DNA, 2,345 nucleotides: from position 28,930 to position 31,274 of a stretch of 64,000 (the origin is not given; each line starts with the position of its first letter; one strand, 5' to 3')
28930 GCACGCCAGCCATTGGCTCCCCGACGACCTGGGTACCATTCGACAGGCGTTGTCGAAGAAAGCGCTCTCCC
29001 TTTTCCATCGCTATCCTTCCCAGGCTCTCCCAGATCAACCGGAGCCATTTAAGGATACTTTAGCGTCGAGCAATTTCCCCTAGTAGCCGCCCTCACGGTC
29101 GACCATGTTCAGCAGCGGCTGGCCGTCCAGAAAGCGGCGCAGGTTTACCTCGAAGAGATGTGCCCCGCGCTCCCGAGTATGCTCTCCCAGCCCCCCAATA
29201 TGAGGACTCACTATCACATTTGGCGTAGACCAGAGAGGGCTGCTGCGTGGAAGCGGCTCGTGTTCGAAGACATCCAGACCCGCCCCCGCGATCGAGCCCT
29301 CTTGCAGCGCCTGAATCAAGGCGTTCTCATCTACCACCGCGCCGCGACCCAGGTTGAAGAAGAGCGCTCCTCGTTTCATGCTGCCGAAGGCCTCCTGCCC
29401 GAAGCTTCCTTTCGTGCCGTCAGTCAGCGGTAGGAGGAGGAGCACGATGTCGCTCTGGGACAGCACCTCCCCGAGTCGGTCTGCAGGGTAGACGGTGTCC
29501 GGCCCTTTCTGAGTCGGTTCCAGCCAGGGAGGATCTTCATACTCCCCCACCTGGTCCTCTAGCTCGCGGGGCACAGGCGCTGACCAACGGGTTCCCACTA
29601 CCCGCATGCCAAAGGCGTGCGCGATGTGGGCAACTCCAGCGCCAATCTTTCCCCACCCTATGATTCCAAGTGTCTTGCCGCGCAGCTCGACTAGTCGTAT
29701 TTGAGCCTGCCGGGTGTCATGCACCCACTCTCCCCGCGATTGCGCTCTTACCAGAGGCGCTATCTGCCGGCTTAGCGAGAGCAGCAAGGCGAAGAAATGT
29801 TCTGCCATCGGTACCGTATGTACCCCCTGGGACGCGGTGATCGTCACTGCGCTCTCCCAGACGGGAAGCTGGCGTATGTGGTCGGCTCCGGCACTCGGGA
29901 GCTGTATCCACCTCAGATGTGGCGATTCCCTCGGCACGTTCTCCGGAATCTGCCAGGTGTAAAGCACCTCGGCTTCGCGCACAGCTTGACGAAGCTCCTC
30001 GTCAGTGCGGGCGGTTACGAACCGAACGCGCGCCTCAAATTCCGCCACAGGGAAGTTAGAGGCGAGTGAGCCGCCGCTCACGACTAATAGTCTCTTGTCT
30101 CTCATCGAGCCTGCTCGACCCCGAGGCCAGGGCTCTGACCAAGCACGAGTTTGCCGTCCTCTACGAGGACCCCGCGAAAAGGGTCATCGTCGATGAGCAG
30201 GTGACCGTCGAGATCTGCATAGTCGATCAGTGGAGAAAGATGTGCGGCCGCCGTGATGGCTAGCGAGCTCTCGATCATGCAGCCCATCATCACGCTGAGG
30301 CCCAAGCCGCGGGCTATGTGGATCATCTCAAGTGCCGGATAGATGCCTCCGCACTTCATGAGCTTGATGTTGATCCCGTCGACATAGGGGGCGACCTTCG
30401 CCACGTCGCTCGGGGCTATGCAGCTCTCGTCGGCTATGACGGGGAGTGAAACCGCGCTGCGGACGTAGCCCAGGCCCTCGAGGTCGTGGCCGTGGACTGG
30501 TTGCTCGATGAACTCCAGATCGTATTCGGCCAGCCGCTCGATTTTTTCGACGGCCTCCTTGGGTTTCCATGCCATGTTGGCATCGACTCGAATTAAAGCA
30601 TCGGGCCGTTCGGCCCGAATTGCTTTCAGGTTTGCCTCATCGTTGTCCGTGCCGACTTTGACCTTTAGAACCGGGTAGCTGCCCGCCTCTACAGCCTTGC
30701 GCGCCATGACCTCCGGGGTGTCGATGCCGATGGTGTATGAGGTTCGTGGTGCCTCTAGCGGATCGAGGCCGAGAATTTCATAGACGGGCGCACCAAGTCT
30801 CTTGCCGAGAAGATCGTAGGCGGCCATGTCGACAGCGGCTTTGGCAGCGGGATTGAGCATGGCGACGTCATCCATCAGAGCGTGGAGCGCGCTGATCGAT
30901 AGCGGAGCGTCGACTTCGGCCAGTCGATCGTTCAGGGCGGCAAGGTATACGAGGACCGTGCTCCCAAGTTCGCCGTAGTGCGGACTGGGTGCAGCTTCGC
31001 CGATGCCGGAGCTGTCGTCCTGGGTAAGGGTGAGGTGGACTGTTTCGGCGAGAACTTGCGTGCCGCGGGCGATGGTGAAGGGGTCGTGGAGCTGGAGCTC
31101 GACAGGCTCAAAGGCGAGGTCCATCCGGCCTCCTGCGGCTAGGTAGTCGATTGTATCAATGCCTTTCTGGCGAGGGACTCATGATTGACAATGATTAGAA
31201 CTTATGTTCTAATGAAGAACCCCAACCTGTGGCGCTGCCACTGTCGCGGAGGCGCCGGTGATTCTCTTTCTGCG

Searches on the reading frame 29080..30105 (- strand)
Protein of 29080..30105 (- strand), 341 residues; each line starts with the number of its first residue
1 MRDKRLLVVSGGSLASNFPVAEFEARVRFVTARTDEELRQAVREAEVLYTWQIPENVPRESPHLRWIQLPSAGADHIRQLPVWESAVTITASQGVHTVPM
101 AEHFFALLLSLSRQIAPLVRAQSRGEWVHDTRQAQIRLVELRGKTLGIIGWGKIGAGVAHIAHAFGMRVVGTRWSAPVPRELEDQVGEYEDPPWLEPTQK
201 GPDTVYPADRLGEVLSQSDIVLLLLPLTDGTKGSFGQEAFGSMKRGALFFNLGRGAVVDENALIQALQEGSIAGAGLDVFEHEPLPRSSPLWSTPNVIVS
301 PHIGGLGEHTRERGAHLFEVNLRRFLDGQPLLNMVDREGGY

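Call 29: search_protein_families(library=pfam, proteins=[window:29080-30105:-], max_evalue=0.00001)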
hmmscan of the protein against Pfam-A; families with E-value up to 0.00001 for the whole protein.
window:29080-30105:- (341 aa): 2 families
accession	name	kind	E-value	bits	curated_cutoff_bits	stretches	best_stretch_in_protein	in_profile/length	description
PF02826.25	2-Hacid_dh_C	-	9.5e-55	185.2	25.1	1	105-304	1-178/178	D-isomer specific 2-hydroxyacid dehydrogenase, NAD binding domain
PF00389.36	2-Hacid_dh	-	9.1e-09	35.5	24.6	1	23-335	15-133/134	D-isomer specific 2-hydroxyacid dehydrogenase, catalytic domain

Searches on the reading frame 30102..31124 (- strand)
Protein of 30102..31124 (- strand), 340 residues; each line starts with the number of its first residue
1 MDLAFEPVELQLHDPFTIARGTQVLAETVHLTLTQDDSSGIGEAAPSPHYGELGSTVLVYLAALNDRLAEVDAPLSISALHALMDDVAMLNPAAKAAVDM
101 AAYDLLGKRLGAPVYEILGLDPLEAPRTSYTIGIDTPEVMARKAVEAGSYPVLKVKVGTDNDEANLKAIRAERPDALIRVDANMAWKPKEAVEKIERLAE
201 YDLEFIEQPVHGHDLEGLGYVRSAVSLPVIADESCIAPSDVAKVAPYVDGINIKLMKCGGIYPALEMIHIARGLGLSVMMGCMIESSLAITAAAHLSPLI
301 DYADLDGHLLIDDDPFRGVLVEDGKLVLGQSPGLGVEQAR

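Call 29: search_protein_families(library=pfam, proteins=[window:30102-31124:-], max_evalue=0.00001)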
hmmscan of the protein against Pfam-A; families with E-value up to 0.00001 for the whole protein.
window:30102-31124:- (340 aa): 2 families
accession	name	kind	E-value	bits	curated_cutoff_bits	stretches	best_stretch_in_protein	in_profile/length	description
PF13378.12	MR_MLE_C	-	1.2e-40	140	29.4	1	141-337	6-214/219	Enolase C-terminal domain-like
PF02746.21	MR_MLE_N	-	1.1e-14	55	22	1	8-119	9-117/117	Mandelate racemase / muconate lactonizing enzyme, N-terminal domain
